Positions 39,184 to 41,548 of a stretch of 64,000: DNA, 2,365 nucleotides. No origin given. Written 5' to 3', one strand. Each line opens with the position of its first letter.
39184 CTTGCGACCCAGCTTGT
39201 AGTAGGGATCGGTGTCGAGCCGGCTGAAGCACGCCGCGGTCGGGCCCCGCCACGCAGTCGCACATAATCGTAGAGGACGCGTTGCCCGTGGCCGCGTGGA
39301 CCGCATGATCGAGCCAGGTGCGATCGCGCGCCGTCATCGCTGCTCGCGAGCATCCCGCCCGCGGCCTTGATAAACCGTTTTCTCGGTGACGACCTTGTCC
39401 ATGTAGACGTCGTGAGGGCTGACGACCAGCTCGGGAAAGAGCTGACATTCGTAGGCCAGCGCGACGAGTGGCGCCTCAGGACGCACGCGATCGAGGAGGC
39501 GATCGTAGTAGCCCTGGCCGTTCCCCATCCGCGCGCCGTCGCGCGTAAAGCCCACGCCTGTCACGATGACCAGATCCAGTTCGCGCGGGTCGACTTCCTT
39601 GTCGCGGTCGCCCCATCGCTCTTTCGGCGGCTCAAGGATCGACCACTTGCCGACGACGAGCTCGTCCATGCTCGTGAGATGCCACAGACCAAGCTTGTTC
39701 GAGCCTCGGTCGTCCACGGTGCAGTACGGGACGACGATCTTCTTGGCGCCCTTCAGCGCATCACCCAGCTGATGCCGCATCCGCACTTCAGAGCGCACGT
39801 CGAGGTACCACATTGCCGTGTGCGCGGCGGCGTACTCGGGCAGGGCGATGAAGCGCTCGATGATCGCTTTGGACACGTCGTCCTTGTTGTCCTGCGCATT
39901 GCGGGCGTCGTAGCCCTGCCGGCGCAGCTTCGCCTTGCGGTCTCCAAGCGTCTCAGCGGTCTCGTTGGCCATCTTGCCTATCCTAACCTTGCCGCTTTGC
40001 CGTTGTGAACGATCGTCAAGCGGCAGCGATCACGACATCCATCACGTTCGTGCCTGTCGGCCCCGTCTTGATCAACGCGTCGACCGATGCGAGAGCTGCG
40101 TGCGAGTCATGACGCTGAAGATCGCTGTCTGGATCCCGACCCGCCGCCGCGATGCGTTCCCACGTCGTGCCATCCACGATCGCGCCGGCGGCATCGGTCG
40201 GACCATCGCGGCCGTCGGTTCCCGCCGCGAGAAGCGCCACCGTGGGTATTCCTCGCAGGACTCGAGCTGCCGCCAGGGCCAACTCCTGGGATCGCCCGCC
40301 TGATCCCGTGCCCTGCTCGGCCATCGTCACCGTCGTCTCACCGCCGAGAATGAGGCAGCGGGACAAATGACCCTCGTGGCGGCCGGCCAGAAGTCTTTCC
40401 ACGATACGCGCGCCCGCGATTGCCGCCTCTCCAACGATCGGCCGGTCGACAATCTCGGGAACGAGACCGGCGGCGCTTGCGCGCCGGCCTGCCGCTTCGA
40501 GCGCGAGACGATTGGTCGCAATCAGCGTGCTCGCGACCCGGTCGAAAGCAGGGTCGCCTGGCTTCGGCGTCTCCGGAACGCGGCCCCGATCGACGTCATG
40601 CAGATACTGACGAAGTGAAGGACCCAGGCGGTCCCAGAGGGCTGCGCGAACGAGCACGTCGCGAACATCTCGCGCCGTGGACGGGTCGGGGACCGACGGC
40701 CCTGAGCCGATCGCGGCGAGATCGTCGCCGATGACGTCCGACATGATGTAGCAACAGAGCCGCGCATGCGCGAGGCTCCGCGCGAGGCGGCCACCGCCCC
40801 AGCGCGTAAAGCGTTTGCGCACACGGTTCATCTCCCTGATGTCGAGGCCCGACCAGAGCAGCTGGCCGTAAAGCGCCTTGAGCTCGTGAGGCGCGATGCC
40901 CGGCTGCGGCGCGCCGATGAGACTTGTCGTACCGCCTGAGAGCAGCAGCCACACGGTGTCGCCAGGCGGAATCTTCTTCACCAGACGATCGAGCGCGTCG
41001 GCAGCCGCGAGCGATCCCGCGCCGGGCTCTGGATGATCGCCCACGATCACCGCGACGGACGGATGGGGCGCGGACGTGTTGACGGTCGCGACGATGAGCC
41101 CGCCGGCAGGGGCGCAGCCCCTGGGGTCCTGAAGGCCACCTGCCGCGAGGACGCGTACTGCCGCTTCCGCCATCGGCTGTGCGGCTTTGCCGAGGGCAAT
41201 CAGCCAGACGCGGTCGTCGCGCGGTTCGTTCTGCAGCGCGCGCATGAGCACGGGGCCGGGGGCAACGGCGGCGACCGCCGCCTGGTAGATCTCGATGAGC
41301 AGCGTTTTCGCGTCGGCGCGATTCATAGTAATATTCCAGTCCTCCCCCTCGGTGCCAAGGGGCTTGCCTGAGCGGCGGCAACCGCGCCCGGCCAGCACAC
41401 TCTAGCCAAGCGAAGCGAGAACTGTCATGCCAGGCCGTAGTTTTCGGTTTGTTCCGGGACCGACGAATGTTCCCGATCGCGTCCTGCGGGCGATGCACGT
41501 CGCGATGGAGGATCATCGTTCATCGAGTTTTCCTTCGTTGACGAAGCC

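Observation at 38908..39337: Relic of an H4MPT-pathway formyltransferase (Ftr/FhcD) in an Acidobacteriota-like genome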

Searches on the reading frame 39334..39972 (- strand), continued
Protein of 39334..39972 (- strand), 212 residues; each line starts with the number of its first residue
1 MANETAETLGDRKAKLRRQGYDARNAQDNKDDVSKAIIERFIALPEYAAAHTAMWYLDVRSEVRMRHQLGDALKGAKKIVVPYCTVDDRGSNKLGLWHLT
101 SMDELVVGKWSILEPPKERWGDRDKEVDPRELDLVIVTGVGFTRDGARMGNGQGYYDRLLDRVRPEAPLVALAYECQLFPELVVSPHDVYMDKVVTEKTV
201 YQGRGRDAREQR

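Call 52: search_protein_families(library=pfam, proteins=[L018:8068-9750:+, L018:11682-12536:+, L018:12761-14050:+, L018:14065-15012:+, L018:15211-16386:+, L018:16400-17287:+, L018:17316-18284:+], max_evalue=0.00001)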
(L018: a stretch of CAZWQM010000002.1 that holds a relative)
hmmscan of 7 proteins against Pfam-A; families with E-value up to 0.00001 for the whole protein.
L018:8068-9750:+ (560 aa): 2 families
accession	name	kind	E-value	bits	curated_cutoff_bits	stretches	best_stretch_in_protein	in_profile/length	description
PF00920.27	ILVD_EDD_N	-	1.4e-128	429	27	1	37-354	1-316/316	Dihydroxy-acid/6-phosphogluconate dehydratase N-terminal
PF24877.1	ILV_EDD_C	-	9.4e-81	270.2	27.7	1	366-555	1-191/191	Dihydroxy-acid/6-phosphogluconate dehydratase C-terminal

L018:11682-12536:+ (284 aa): 2 families
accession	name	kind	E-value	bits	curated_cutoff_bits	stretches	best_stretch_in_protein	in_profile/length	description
PF02882.25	THF_DHG_CYH_C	-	4.2e-60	202.1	27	1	119-275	2-157/160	Tetrahydrofolate dehydrogenase/cyclohydrolase, NAD(P)-binding domain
PF00763.28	THF_DHG_CYH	-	5.6e-37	127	32.8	1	3-115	1-115/115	Tetrahydrofolate dehydrogenase/cyclohydrolase, catalytic domain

L018:12761-14050:+ (429 aa): 1 family
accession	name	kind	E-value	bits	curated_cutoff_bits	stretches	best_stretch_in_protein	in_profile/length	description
PF00266.25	Aminotran_5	-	6.7e-27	94.9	21.5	1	13-341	2-340/371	Aminotransferase class-V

L018:14065-15012:+ (315 aa): 3 families
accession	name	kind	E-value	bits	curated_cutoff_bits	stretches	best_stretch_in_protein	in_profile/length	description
PF03328.21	HpcH_HpaI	-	1.7e-36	126.1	25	1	19-246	5-221/221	HpcH/HpaI aldolase/citrate lyase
PF15617.12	C-C_Bond_Lyase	-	6.5e-11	42.4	28.4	1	21-307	14-316/320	C-C_Bond_Lyase of the TIM-Barrel fold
PF22484.2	DUF6986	-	9.8e-08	31.7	27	1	42-176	91-246/408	Domain of unknown function (DUF6986)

L018:15211-16386:+ (391 aa): 4 families
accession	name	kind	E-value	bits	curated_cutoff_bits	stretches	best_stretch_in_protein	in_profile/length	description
PF08442.15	ATP-grasp_2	-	1.2e-75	254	29.5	1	3-203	2-202/202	ATP-grasp domain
PF00549.24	Ligase_CoA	-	5.6e-33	114.2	24.5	1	262-382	1-128/128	CoA-ligase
PF24948.1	Citrate_synth_N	-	1.4e-14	54.5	83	1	38-225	49-227/232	ATP-citrate synthase ATP-grasp domain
PF13549.11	ATP-grasp_5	-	8.9e-11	42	27.6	1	4-216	11-219/221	ATP-grasp domain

L018:16400-17287:+ (295 aa): 3 families
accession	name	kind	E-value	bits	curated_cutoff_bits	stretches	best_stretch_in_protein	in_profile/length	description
PF02629.25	CoA_binding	-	4e-29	101.7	22.3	1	6-99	1-97/97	CoA binding domain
PF00549.24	Ligase_CoA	-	7.3e-19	68.6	24.5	1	157-276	3-128/128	CoA-ligase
PF13607.11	Succ_CoA_lig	-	3.3e-11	43.5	27.4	1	149-284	1-131/138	Succinyl-CoA ligase like flavodoxin domain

L018:17316-18284:+ (322 aa): 2 families
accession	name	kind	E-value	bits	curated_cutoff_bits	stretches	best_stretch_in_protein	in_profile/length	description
PF02826.25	2-Hacid_dh_C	-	3.2e-58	196.5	25.1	1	111-290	1-178/178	D-isomer specific 2-hydroxyacid dehydrogenase, NAD binding domain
PF00389.36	2-Hacid_dh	-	1.2e-27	96.6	24.6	1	9-320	4-132/134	D-isomer specific 2-hydroxyacid dehydrogenase, catalytic domain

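Call 62: find_homologous_proteins(query=window:39334-39972:-, max_evalue=1e-40)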
Query window:39334-39972:- (212 aa): 2618 proteins with E <= 1e-40 among 2871 candidates; the best 120 are listed.
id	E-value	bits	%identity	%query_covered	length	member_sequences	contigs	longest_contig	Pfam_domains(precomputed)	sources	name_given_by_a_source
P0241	1.9e-139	480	100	100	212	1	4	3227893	PF01812.27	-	-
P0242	4.4e-138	476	99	100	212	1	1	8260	PF01812.27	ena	-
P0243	2.9e-133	460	96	100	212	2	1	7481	PF01812.27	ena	-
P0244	6.1e-121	420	89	99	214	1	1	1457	PF01812.27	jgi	jgi:5-formyltetrahydrofolate cyclo-ligase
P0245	3.6e-119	414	86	99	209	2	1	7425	PF01812.27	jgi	jgi:5-formyltetrahydrofolate cyclo-ligase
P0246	6.3e-118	410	86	98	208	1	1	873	PF01812.27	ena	-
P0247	9.5e-118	409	85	98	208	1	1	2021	PF01812.27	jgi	jgi:5-formyltetrahydrofolate cyclo-ligase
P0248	2.4e-117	408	85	98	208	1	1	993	PF01812.27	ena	-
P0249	3.6e-117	407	86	99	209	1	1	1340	PF01812.27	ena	-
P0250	6.5e-117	406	86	98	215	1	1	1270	PF01812.27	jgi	jgi:5-formyltetrahydrofolate cyclo-ligase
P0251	7.7e-117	406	84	98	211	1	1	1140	PF01812.27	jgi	-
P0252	8.9e-117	406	84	98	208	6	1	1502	PF01812.27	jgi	jgi:5-formyltetrahydrofolate cyclo-ligase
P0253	1.1e-116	406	84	99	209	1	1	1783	PF01812.27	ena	-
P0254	2.4e-116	404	84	98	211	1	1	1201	PF01812.27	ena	-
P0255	2.6e-116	404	84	98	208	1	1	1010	PF01812.27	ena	-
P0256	2.9e-116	404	84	98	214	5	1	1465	PF01812.27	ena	-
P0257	5.4e-116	403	84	99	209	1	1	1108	PF01812.27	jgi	jgi:5-formyltetrahydrofolate cyclo-ligase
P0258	8.0e-116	403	85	99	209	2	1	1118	PF01812.27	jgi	-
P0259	8.1e-116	403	84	98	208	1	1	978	PF01812.27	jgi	jgi:5-formyltetrahydrofolate cyclo-ligase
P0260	9.4e-116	403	85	99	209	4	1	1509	PF01812.27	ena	-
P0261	9.5e-116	403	83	98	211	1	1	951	PF01812.27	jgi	jgi:5-formyltetrahydrofolate cyclo-ligase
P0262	1.1e-115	402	84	97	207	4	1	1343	PF01812.27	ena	-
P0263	1.2e-115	402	85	95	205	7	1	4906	PF01812.27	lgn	-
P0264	1.6e-115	402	85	99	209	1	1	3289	PF01812.27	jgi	jgi:5-formyltetrahydrofolate cyclo-ligase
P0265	2.0e-115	402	84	99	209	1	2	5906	PF01812.27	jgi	jgi:5-formyltetrahydrofolate cyclo-ligase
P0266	2.2e-115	401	84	99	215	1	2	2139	PF01812.27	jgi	jgi:5-formyltetrahydrofolate cyclo-ligase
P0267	2.3e-115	401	83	99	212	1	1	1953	PF01812.27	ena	-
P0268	2.5e-115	401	83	98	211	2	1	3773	PF01812.27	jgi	jgi:5-formyltetrahydrofolate cyclo-ligase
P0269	4.0e-115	400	85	99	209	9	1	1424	PF01812.27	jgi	jgi:5-formyltetrahydrofolate cyclo-ligase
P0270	5.7e-115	400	83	97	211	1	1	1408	PF01812.27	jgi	-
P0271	6.6e-115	400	83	98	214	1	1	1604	PF01812.27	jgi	jgi:5-formyltetrahydrofolate cyclo-ligase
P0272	9.2e-115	399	87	95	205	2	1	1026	PF01812.27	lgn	-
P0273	1.1e-114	399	84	97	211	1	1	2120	PF01812.27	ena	-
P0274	1.1e-114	399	85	99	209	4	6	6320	PF01812.27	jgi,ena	-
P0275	1.1e-114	399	83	98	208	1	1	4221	PF01812.27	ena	-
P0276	1.4e-114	399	84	99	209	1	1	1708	PF01812.27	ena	-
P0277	2.4e-114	398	83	99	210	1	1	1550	PF01812.27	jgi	jgi:5-formyltetrahydrofolate cyclo-ligase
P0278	2.5e-114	398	83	98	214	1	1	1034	PF01812.27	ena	-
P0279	2.6e-114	398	84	99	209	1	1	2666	PF01812.27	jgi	jgi:5-formyltetrahydrofolate cyclo-ligase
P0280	2.9e-114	398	84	99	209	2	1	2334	PF01812.27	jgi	jgi:5-formyltetrahydrofolate cyclo-ligase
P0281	3.3e-114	397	82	98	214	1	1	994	PF01812.27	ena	-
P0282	5.1e-114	397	84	99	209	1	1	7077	PF01812.27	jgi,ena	-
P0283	5.7e-114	397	82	99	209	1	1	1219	PF01812.27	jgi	jgi:5-formyltetrahydrofolate cyclo-ligase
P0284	7.6e-114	396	83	97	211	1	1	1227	PF01812.27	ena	-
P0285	7.9e-114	396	84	99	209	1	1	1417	PF01812.27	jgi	-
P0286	9.7e-114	396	83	99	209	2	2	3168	PF01812.27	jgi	jgi:5-formyltetrahydrofolate cyclo-ligase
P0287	1.1e-113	396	83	99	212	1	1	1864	PF01812.27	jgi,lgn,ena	-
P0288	1.1e-113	396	84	99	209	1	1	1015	PF01812.27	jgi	jgi:5-formyltetrahydrofolate cyclo-ligase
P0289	1.2e-113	396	82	99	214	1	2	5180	PF01812.27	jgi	jgi:5-formyltetrahydrofolate cyclo-ligase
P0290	1.2e-113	396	84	99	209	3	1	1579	PF01812.27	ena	-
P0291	1.3e-113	396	84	99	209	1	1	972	PF01812.27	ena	-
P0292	1.3e-113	396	83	99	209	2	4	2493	PF01812.27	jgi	jgi:5-formyltetrahydrofolate cyclo-ligase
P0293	1.7e-113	395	82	100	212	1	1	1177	PF01812.27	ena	-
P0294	1.8e-113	395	83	97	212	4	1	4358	PF01812.27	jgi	jgi:5-formyltetrahydrofolate cyclo-ligase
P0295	9.4e-113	393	83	99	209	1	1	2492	PF01812.27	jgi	jgi:5-formyltetrahydrofolate cyclo-ligase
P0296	2.5e-112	391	82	99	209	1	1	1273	PF01812.27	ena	-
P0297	4.2e-112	391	86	95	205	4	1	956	PF01812.27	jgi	-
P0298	4.3e-112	391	84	96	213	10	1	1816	PF01812.27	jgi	-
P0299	5.1e-112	390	84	95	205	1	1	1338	PF01812.27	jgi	jgi:5-formyltetrahydrofolate cyclo-ligase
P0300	6.6e-112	390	82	99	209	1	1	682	PF01812.27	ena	-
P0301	8.2e-112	390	81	99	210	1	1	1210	PF01812.27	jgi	jgi:5-formyltetrahydrofolate cyclo-ligase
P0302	1.6e-111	389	83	97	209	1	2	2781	PF01812.27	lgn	-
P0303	2.1e-111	388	81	99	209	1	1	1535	PF01812.27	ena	-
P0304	2.3e-111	388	82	99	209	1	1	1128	PF01812.27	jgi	jgi:5-formyltetrahydrofolate cyclo-ligase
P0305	5.8e-111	387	82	99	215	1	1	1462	PF01812.27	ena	-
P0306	9.4e-111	386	82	99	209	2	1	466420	PF01812.27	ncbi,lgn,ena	-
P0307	9.7e-111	386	80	99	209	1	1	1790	PF01812.27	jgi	jgi:5-formyltetrahydrofolate cyclo-ligase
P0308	1.1e-110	386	84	94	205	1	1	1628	PF01812.27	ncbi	-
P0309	2.7e-110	385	80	97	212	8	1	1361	PF01812.27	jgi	jgi:5-formyltetrahydrofolate cyclo-ligase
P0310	4.7e-110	384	77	99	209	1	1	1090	PF01812.27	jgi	jgi:5-formyltetrahydrofolate cyclo-ligase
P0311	5.3e-110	384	78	99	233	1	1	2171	PF01812.27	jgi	jgi:5-formyltetrahydrofolate cyclo-ligase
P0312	5.5e-110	384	80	97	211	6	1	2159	PF01812.27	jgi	jgi:5-formyltetrahydrofolate cyclo-ligase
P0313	8.0e-110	383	78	99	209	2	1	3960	PF01812.27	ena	-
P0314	8.6e-110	383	82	95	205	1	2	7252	PF01812.27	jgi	jgi:5-formyltetrahydrofolate cyclo-ligase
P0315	1.2e-109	383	78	99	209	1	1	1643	PF01812.27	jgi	jgi:5-formyltetrahydrofolate cyclo-ligase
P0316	1.3e-109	382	82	96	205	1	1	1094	PF01812.27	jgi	jgi:5-formyltetrahydrofolate cyclo-ligase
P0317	1.9e-109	382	78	99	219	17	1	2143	PF01812.27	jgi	jgi:5-formyltetrahydrofolate cyclo-ligase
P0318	4.2e-109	381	80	96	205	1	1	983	PF01812.27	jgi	jgi:5-formyltetrahydrofolate cyclo-ligase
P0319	4.6e-109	381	80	97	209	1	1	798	PF01812.27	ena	-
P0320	4.9e-109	381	83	94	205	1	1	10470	PF01812.27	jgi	jgi:5-formyltetrahydrofolate cyclo-ligase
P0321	5.4e-109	380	80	99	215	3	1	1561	PF01812.27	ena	-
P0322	6.2e-109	380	82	95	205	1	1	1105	PF01812.27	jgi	jgi:5-formyltetrahydrofolate cyclo-ligase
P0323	7.9e-109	380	80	98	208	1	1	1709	PF01812.27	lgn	-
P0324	1.1e-108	379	77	99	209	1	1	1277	PF01812.27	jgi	-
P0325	1.3e-108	379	82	96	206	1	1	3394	PF01812.27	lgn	-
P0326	2.4e-108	378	81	96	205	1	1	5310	PF01812.27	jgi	jgi:5-formyltetrahydrofolate cyclo-ligase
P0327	3.7e-108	378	78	99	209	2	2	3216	PF01812.27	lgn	-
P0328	5.3e-108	377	80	96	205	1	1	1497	PF01812.27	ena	-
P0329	6.9e-108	377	77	99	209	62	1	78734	PF01812.27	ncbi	-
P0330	1.1e-107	376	77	99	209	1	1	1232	PF01812.27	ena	-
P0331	1.2e-107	376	78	99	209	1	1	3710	PF01812.27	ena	-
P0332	1.2e-107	376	78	97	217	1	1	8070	PF01812.27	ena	-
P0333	1.3e-107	376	80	96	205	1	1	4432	PF01812.27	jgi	jgi:5-formyltetrahydrofolate cyclo-ligase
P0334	1.3e-107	376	82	95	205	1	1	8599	PF01812.27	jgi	jgi:5-formyltetrahydrofolate cyclo-ligase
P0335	1.9e-107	375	76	100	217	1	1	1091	PF01812.27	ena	-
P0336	2.7e-107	375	79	96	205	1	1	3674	PF01812.27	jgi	-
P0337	2.8e-107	375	78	98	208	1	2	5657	PF01812.27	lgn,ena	-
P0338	2.9e-107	375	76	99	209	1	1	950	PF01812.27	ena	-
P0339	2.9e-107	375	78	98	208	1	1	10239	PF01812.27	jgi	jgi:5-formyltetrahydrofolate cyclo-ligase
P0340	3.0e-107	375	77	99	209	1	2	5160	PF01812.27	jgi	jgi:5-formyltetrahydrofolate cyclo-ligase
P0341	4.3e-107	374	80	96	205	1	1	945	PF01812.27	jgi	jgi:5-formyltetrahydrofolate cyclo-ligase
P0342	4.6e-107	374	81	95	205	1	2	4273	PF01812.27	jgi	jgi:5-formyltetrahydrofolate cyclo-ligase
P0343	5.1e-107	374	77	99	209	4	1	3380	PF01812.27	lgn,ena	-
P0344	5.2e-107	374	80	96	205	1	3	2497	PF01812.27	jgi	jgi:5-formyltetrahydrofolate cyclo-ligase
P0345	5.3e-107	374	80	96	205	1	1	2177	PF01812.27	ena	-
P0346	7.8e-107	373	77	99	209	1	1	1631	PF01812.27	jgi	-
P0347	1.0e-106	373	79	96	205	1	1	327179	PF01812.27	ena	-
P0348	1.3e-106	373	79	98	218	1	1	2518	PF01812.27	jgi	jgi:5-formyltetrahydrofolate cyclo-ligase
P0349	1.3e-106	373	79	96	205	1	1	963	PF01812.27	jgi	jgi:5-formyltetrahydrofolate cyclo-ligase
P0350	1.4e-106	373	79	94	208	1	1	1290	PF01812.27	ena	-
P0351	1.5e-106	373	76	99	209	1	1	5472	PF01812.27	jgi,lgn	jgi:5-formyltetrahydrofolate cyclo-ligase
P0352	1.7e-106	372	78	97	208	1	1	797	PF01812.27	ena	-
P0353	1.7e-106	372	77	99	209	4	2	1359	PF01812.27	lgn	-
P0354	1.8e-106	372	80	96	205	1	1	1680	PF01812.27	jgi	jgi:5-formyltetrahydrofolate cyclo-ligase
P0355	1.8e-106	372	77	99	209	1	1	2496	PF01812.27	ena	-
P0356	3.5e-106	371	75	99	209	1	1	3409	PF01812.27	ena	-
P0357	3.6e-106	371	75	99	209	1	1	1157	PF01812.27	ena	-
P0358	4.4e-106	371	82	95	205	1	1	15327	PF01812.27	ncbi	ncbi:MAG TPA: 5-formyltetrahydrofolate cyclo-ligase [Vicinamibacterales bacterium]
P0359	5.0e-106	371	78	95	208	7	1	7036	PF01812.27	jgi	jgi:5-formyltetrahydrofolate cyclo-ligase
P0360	5.1e-106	371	79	96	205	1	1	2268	PF01812.27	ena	-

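Call 63: find_encoding_contigs(protein=P0242, flank=8000, max_places=3)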
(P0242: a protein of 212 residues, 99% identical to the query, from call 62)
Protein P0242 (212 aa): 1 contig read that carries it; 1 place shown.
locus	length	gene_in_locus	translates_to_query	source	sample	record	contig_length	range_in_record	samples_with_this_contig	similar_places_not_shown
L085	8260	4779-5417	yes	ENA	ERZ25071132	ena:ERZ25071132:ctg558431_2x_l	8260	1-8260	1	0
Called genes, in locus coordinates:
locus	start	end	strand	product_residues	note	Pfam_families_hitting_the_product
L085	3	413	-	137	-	?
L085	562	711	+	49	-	-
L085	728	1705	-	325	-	PF00389:2-Hacid_dh, PF02826:2-Hacid_dh_C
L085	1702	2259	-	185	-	-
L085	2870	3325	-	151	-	-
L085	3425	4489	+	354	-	PF13660:DUF4147, PF05161:MOFRL (weak)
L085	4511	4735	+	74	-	PF05161:MOFRL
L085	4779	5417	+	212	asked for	PF01812:5-FTHF_cyc-lig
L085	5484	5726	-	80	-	-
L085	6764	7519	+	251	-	PF01841:Transglut_core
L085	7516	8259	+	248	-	?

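Call 64: find_encoding_contigs(protein=P0243, flank=8000, max_places=3)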
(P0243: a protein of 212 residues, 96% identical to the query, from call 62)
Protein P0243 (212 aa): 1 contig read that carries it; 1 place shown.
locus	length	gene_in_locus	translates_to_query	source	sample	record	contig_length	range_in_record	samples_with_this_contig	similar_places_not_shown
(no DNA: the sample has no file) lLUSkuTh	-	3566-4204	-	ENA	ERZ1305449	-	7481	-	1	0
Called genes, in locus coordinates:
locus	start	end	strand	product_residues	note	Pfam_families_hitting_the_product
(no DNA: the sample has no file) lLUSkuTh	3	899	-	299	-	?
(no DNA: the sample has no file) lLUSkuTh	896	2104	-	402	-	PF00266:Aminotran_5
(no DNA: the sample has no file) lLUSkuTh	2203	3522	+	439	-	PF13660:DUF4147, PF05161:MOFRL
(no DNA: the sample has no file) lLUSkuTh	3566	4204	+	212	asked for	PF01812:5-FTHF_cyc-lig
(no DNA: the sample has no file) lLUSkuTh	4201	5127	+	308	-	PF01913:FTR, PF02741:FTR_C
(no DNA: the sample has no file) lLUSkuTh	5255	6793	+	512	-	PF01841:Transglut_core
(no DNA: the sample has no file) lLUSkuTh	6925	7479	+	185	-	?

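Call 65: find_encoding_contigs(protein=P0245, flank=8000, max_places=3)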
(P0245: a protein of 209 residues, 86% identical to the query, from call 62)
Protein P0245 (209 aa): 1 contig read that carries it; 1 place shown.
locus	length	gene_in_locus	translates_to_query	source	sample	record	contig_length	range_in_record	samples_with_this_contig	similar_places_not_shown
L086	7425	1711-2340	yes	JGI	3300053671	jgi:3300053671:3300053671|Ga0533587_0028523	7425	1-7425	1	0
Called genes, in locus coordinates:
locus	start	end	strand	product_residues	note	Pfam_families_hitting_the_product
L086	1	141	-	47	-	?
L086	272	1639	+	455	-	PF13660:DUF4147, PF05161:MOFRL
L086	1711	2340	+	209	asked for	PF01812:5-FTHF_cyc-lig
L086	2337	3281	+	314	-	PF01913:FTR, PF02741:FTR_C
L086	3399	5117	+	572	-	PF01841:Transglut_core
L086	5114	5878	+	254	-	PF00005:ABC_tran, PF13304:AAA_21 (weak)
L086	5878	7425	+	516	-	?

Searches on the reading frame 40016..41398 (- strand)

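Call 45: search_protein_families(library=ncbifam, proteins=[window:40016-41398:-], max_evalue=0.001)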
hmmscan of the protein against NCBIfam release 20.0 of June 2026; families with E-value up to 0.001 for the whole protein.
window:40016-41398:- (460 aa): 2 families
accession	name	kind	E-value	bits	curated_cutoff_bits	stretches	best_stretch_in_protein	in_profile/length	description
NF041176.1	GlyK_Thmprot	equivalog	1e-51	176.5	550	1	61-457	34-393/397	glycerate 2-kinase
NF040791.1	gly_kin_Thpl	equivalog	1e-43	150.1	670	1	28-458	11-410/410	glycerate 2-kinase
